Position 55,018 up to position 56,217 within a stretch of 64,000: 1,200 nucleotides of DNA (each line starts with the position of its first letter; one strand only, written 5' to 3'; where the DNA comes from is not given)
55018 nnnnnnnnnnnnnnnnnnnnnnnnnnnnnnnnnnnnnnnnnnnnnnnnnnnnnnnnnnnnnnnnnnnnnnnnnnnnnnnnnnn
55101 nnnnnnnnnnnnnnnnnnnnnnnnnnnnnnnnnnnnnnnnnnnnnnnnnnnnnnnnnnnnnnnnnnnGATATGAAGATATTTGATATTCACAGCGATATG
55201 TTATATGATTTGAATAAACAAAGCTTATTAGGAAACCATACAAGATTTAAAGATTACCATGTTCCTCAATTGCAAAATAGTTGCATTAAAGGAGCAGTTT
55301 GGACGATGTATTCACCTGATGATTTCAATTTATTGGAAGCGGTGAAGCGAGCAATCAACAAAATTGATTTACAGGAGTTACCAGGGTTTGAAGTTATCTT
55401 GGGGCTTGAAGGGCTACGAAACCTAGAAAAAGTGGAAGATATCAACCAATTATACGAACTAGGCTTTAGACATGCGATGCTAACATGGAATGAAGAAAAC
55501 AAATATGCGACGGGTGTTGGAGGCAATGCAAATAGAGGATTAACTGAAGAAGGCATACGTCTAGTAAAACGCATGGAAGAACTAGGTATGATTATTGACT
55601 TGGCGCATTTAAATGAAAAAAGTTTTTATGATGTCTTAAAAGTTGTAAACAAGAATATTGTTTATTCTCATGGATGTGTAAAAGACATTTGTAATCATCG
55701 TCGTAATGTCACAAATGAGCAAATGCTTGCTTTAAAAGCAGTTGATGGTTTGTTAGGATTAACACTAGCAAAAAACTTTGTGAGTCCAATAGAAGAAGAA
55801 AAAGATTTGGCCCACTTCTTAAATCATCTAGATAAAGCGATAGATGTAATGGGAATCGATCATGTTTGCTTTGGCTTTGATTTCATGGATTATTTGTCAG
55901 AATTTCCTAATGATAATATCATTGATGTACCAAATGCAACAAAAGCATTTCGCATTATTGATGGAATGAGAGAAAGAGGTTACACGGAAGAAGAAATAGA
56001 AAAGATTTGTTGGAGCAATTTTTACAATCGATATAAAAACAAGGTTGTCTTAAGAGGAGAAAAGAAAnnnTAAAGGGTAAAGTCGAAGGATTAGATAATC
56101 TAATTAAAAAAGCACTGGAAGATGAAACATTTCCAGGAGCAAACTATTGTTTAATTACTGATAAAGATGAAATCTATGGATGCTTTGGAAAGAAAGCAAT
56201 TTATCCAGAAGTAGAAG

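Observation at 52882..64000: Operon for cytoplasmic salvage of peptidoglycan peptides ending in diaminopimelate-to-lysine conversion (hypothesis)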

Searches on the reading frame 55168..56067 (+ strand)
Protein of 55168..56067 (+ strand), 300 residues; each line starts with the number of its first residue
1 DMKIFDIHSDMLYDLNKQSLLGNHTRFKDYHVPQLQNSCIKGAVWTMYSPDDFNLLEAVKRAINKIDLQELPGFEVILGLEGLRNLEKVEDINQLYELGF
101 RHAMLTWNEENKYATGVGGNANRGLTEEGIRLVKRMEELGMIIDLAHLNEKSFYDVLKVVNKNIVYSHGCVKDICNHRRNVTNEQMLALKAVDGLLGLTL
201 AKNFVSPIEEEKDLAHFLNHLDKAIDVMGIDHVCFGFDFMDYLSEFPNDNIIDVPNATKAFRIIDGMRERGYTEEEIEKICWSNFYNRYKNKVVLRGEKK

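Call 21: find_related_loci(query=A1, collection=genome_contigs, flank=10000)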
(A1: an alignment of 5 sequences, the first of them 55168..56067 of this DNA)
Query A1 (300 aa) in genome_contigs; peptide patterns used: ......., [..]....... (x = any residue, [..] = any of these).
270 stretches matched a pattern; 102 encode a relative of the query (tblastn E <= 1e-3); the best 80 are kept; 79 distinct loci.
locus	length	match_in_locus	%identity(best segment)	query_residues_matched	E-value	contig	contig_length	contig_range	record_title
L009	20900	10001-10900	93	1-300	0e+0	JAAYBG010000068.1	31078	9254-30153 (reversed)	MAG: Acholeplasmataceae bacterium isolate AS06rmzACSIP_268 315672_AS06, whole genome shotgun sequence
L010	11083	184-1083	90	1-300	0e+0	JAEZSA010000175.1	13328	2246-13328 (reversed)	MAG: Bacillota bacterium isolate OH_PDB_211 k127_858602, whole genome shotgun sequence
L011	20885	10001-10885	91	1-295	0e+0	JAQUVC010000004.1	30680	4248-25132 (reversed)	MAG: Bacilli bacterium isolate STD2_158 NODE_5217_length_30680_cov_16.144667_Sandtown_D2, whole genome shotgun sequence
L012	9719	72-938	87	1-289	3e-176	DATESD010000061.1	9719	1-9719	MAG TPA_asm: Bacilli bacterium isolate SMAG_U9092 k141_296763, whole genome shotgun sequence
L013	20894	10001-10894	82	1-298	5e-173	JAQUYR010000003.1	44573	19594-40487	MAG: Bacilli bacterium isolate STD2_241 NODE_2833_length_44573_cov_12.011362_Sandtown_D2, whole genome shotgun sequence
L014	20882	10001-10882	68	2-295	4e-140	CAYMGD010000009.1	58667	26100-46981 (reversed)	MAG TPA_asm: uncultured Coprobacillus sp. isolate SRP225648_co1_120 genome assembly, contig: NODE_838_length_58667_cov_7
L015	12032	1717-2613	69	2-298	2e-139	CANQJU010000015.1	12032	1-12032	MAG: uncultured Bacilli bacterium isolate Lapin-026__bin89 genome assembly, contig: Lapin-026__NODE_6573_length_12032_co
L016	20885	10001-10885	67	1-295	1e-139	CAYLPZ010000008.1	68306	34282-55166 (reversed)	MAG TPA_asm: uncultured Coprobacillus sp. isolate binchicken_co370_253 genome assembly, contig: NODE_559_length_68306_co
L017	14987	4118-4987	67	1-291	2e-136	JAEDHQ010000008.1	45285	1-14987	MAG: Bacilli bacterium isolate MAG140 NODE_416_length_45285_cov_9.545523, whole genome shotgun sequence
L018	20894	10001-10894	64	1-298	6e-136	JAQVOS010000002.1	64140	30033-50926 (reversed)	MAG: Bacilli bacterium isolate STF1_186 NODE_807_length_64140_cov_4.506225_Sandtown_F1, whole genome shotgun sequence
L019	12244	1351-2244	65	1-294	4e-135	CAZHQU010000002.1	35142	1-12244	MAG TPA_asm: uncultured Coprobacillus sp. isolate SRP315200_co1_679 genome assembly, contig: NODE_1614_length_35142_cov_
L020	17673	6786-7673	66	3-298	2e-132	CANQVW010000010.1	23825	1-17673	MAG: uncultured Bacilli bacterium isolate Lapin-014__bin45 genome assembly, contig: Lapin-014__NODE_1695_length_23825_co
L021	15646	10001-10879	64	1-293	1e-130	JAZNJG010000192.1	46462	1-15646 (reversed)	MAG: Bacilli bacterium isolate T1900044680_TS20190146.MAGScoT_cleanbin_000036 SGB_1684_k141_2323450, whole genome shotgu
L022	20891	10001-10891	64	2-298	1e-130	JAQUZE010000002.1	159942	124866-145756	MAG: Bacilli bacterium isolate STD2_253 NODE_219_length_159942_cov_50.114195_Sandtown_D2, whole genome shotgun sequence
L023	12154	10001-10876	63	2-293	7e-130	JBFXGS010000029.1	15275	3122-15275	MAG: Bacilli bacterium isolate CA_2019_TPIn_169 NODE_13329_length_15275_cov_5.742672_TPIn, whole genome shotgun sequence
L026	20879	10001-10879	64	2-294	8e-128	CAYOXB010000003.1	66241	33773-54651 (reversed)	MAG TPA_asm: uncultured Bacteroidales bacterium isolate binchicken_co39_585 genome assembly, contig: NODE_909_length_662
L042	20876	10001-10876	61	3-294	1e-120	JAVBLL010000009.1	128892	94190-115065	MAG: Bacilli bacterium isolate EPI_MAG_00022 c_000008346411, whole genome shotgun sequence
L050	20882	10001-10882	53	2-300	5e-98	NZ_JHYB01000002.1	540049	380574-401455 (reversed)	Haploplasma modicum ATCC 29102 T352DRAFT_scaffold00001.1_C, whole genome shotgun sequence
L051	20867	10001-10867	54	2-293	1e-107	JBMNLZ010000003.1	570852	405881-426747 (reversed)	MAG: Bacilli bacterium isolate SBF912LR0HQ0065 contig_42971, whole genome shotgun sequence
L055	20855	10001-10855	49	3-289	4e-92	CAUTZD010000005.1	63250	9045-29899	MAG TPA_asm: uncultured Acholeplasmataceae bacterium isolate ERR10228863_bin.66_MetaWRAP_v1.3_MAG genome assembly, conti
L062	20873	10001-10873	46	1-293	3e-80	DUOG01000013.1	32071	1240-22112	MAG TPA_asm: Acholeplasmataceae bacterium isolate AS08sgBPME_156 19813_AS08, whole genome shotgun sequence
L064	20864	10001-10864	43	1-293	2e-71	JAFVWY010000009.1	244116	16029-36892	MAG: Bacilli bacterium isolate RGIG5470 Sheep_Colon-5__c104257, whole genome shotgun sequence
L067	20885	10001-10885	40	2-290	2e-67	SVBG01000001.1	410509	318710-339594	MAG: Erysipelotrichaceae bacterium isolate SIG222 NODE_14_length_410509_cov_9.107456, whole genome shotgun sequence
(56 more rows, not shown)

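Call 35: search_protein_families(library=pfam, proteins=[L062:8256-9002:+, L062:8975-9475:+, L062:9420-9869:+, L026:15217-16089:+, L026:16065-19229:+, L042:14593-15930:+, L042:15923-16873:+, L051:15015-16403:+, L055:14669-17095:+, L019:6739-7905:+], max_evalue=0.00001)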
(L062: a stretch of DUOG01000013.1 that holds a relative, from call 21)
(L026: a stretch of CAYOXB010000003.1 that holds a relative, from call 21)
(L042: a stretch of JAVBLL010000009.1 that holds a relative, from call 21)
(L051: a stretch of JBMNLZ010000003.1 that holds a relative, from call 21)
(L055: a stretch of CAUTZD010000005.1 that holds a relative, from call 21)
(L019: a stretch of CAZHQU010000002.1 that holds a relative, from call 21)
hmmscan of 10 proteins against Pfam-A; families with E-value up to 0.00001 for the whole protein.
L062:8256-9002:+ (248 aa): 0 families

L062:8975-9475:+ (166 aa): 1 family
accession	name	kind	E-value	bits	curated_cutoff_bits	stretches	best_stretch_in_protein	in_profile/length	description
PF04397.21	LytTR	-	5.1e-23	81.6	22.6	1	61-155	3-97/98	LytTr DNA-binding domain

L062:9420-9869:+ (149 aa): 0 families

L026:15217-16089:+ (290 aa): 0 families

L026:16065-19229:+ (1054 aa): 3 families
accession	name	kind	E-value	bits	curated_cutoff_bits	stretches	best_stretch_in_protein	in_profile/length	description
PF09471.16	Peptidase_M64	-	1.2e-21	77.6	26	1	122-318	7-198/302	IgA Peptidase M64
PF13306.12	LRR_5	-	6.4e-11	42.7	27.7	1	406-518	16-123/127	BspA type Leucine rich repeat region (6 copies)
PF02368.24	Big_2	-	4.7e-06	26.9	22.8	0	909-945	34-70/79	Bacterial Ig-like domain (group 2)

L042:14593-15930:+ (445 aa): 1 family
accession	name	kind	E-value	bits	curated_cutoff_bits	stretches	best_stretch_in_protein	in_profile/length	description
PF01053.26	Cys_Met_Meta_PP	-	1e-118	396.7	27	1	27-440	1-380/381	Cys/Met metabolism PLP-dependent enzyme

L042:15923-16873:+ (316 aa): 1 family
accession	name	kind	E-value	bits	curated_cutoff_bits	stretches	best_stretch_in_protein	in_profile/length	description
PF04204.22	HTS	-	3.8e-131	437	27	1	6-299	1-298/298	Homoserine O-succinyltransferase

L051:15015-16403:+ (462 aa): 1 family
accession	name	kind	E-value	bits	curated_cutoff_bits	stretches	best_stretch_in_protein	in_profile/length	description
PF19789.6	DUF6273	-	2e-16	60.7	23.5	1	310-459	28-171/172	Domain of unknown function (DUF6273)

L055:14669-17095:+ (808 aa): 0 families

L019:6739-7905:+ (388 aa): 1 family
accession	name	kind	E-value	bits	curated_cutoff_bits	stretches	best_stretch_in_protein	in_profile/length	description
PF00248.27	Aldo_ket_red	-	7.3e-19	68.4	24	1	21-244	2-203/291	Aldo/keto reductase family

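Call 36: search_protein_families(library=pfam, proteins=[L067:5868-7169:+, L067:4517-5689:+, L067:3233-4513:+, L067:2160-3134:+, L064:402-4667:+, L062:1793-3139:+, L062:643-1659:+, L064:7528-9909:+, L067:10904-13447:+], max_evalue=0.00001)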
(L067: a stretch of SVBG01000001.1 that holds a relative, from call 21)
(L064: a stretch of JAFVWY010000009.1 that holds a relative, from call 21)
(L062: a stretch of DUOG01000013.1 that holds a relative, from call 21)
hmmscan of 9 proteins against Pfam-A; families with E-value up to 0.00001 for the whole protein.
L067:5868-7169:+ (433 aa): 2 families
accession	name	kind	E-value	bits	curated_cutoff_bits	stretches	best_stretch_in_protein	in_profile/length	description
PF00579.31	tRNA-synt_1b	-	2e-76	257.5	21.1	1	48-337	2-291/292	tRNA synthetases class I (W and Y)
PF22421.1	SYY_C-terminal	-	1.3e-25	89.6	27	1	348-429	1-83/83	Tyrosine--tRNA ligase SYY-like C-terminal domain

L067:4517-5689:+ (390 aa): 3 families
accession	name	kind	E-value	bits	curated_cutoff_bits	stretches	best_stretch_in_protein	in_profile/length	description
PF13377.12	Peripla_BP_3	-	3.6e-20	73.2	26.5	1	220-365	3-152/167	Periplasmic binding protein-like domain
PF00356.27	LacI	-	1.5e-16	60.3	27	1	49-94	1-46/46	Bacterial regulatory proteins, lacI family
PF00532.27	Peripla_BP_1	-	3.9e-15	56.5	22.2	1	106-360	2-262/281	Periplasmic binding proteins and sugar binding domain of LacI family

L067:3233-4513:+ (426 aa): 3 families
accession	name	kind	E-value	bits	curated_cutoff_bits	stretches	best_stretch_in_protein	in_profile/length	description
PF08245.18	Mur_ligase_M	-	1.6e-15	58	24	1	139-267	56-199/200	Mur ligase middle domain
PF01225.30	Mur_ligase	-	4.9e-13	49.7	21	1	8-102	4-93/95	Mur ligase family, catalytic domain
PF02875.26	Mur_ligase_C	-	7.5e-09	36.9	28.4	1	286-358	1-76/127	Mur ligase, glutamate ligase domain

L067:2160-3134:+ (324 aa): 1 family
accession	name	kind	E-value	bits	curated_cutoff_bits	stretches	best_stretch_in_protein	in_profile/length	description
PF08843.17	AbiEii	-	2.6e-18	67.3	22.5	1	47-207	10-176/238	Nucleotidyl transferase AbiEii toxin, Type IV TA system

L064:402-4667:+ (1421 aa): 0 families

L062:1793-3139:+ (448 aa): 3 families
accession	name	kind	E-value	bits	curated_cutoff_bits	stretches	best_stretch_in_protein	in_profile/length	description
PF00579.31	tRNA-synt_1b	-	2.7e-77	260.4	21.1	1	65-353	3-291/292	tRNA synthetases class I (W and Y)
PF22421.1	SYY_C-terminal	-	6.1e-28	97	27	1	364-445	1-83/83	Tyrosine--tRNA ligase SYY-like C-terminal domain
PF01479.30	S4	-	4.8e-08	33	22.8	1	385-424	5-44/48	S4 domain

L062:643-1659:+ (338 aa): 4 families
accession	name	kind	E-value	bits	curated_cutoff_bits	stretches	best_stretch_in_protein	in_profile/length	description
PF13377.12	Peripla_BP_3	-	4.4e-27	95.6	26.5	1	179-337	3-167/167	Periplasmic binding protein-like domain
PF00356.27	LacI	-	1.5e-21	76.4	27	1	5-50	1-46/46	Bacterial regulatory proteins, lacI family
PF00532.27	Peripla_BP_1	-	1.5e-17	64.4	22.2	1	63-320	3-268/281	Periplasmic binding proteins and sugar binding domain of LacI family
PF13407.12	Peripla_BP_4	-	3.2e-07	30.6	35.1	1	64-315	1-256/258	Periplasmic binding protein domain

L064:7528-9909:+ (793 aa): 1 family
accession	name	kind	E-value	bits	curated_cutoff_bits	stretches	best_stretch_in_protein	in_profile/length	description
PF02638.21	GHL10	-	1.2e-38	133.5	27.9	1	64-441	1-296/311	Glycosyl hydrolase-like 10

L067:10904-13447:+ (847 aa): 1 family
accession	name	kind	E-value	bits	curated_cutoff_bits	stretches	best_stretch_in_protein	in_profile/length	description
PF02638.21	GHL10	-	8.1e-44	150.4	27.9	1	47-440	2-302/311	Glycosyl hydrolase-like 10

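Call 37: search_protein_families(library=ncbifam, proteins=[L067:3233-4513:+], max_evalue=1e-10)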
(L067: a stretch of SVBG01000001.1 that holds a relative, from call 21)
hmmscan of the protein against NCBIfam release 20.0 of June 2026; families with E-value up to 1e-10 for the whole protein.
L067:3233-4513:+ (426 aa): 6 families
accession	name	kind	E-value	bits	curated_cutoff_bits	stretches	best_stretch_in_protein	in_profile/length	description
TIGR01082.1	murC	equivalog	6.3e-78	262.8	335.1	1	5-412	1-444/449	UDP-N-acetylmuramate--L-alanine ligase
NF011171.0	PRK14573.1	equivalog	2.8e-42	144.6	1015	1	5-375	6-395/809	bifunctional UDP-N-acetylmuramate--L-alanine ligase/D-alanine--D-alanine ligase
TIGR01081.1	mpl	equivalog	1.7e-35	122.9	388.7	1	7-359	3-387/448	UDP-N-acetylmuramate:L-alanyl-gamma-D-glutamyl-meso-diaminopimelate ligase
NF001126.0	PRK00139.1-4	equivalog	2e-18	66.2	373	1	164-329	199-374/486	UDP-N-acetylmuramoyl-L-alanyl-D-glutamate--2,6-diaminopimelate ligase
NF053645.1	pMurC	equivalog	6.1e-18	64.8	560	0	8-125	3-125/492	pseudomurein biosynthesis peptide ligase pMurC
TIGR01087.1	murD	equivalog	1e-13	51.2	211.95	1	9-274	2-290/441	UDP-N-acetylmuramoyl-L-alanine--D-glutamate ligase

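Call 90: search_protein_families(library=pfam, proteins=[L050:393-1304:+, L050:2230-2709:+, L050:2770-4500:+, L050:4510-5241:+, L050:5263-6819:+, L050:6822-7397:+, L050:7501-9921:+, L050:12529-13317:+, L050:13613-14701:+, L050:14704-15681:+], max_evalue=0.00001)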
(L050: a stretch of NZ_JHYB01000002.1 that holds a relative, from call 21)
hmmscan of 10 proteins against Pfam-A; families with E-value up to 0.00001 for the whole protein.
L050:393-1304:+ (303 aa): 1 family
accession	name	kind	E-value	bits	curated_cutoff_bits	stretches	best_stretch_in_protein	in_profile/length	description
PF01869.26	BcrAD_BadFG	-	1.3e-29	104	31.5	1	6-288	1-268/271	BadF/BadG/BcrA/BcrD ATPase family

L050:2230-2709:+ (159 aa): 2 families
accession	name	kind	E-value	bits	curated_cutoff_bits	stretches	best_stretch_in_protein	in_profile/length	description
PF00583.31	Acetyltransf_1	-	4e-11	43.6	20.7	1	60-143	28-116/116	Acetyltransferase (GNAT) family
PF13508.13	Acetyltransf_7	-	1.8e-09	38.3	27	1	65-139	3-79/84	Acetyltransferase (GNAT) domain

L050:2770-4500:+ (576 aa): 2 families
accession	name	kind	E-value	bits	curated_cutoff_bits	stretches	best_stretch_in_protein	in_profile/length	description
PF00728.28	Glyco_hydro_20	-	5.4e-10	39.6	22.3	1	117-285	72-241/348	Glycosyl hydrolase family 20, catalytic domain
PF18088.7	Glyco_H_20C_C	-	4.4e-08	33.6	27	1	411-558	29-182/194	Glycoside Hydrolase 20C C-terminal domain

L050:4510-5241:+ (243 aa): 2 families
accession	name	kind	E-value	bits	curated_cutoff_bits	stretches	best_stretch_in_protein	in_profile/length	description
PF00756.26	Esterase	-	9.3e-20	71.9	22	1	10-235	1-244/251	Putative esterase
PF02230.22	Abhydrolase_2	-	1.6e-06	28.5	23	0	84-157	81-154/217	Phospholipase/Carboxylesterase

L050:5263-6819:+ (518 aa): 1 family
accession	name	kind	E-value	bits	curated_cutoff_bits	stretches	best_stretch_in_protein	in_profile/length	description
PF09992.14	NAGPA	-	3e-33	115.9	25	1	266-398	43-168/169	Phosphodiester glycosidase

L050:6822-7397:+ (191 aa): 0 families

L050:7501-9921:+ (806 aa): 0 families

L050:12529-13317:+ (262 aa): 2 families
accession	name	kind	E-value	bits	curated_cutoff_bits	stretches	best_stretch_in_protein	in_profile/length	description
PF08282.18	Hydrolase_3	-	6.2e-41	141.2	20.9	1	6-255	2-255/255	haloacid dehalogenase-like hydrolase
PF05116.19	S6PP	-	5.9e-07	29.8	20.3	0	2-90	2-90/247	Sucrose-6F-phosphate phosphohydrolase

L050:13613-14701:+ (362 aa): 2 families
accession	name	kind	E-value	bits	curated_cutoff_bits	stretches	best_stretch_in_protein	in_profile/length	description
PF00676.26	E1_dh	-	7.4e-94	314.5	22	1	44-330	1-297/300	Dehydrogenase E1 component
PF13292.11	DXP_synthase_N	-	1.1e-09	38.4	21.2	1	140-203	115-178/274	1-deoxy-D-xylulose-5-phosphate synthase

L050:14704-15681:+ (325 aa): 2 families
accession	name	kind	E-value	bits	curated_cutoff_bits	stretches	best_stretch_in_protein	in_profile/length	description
PF02779.29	Transket_pyr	-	8.3e-46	156.2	27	1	4-178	3-173/174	Transketolase, pyrimidine binding domain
PF02780.25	Transketolase_C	-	2.2e-38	131.4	25.9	1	194-315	1-124/124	Transketolase, C-terminal domain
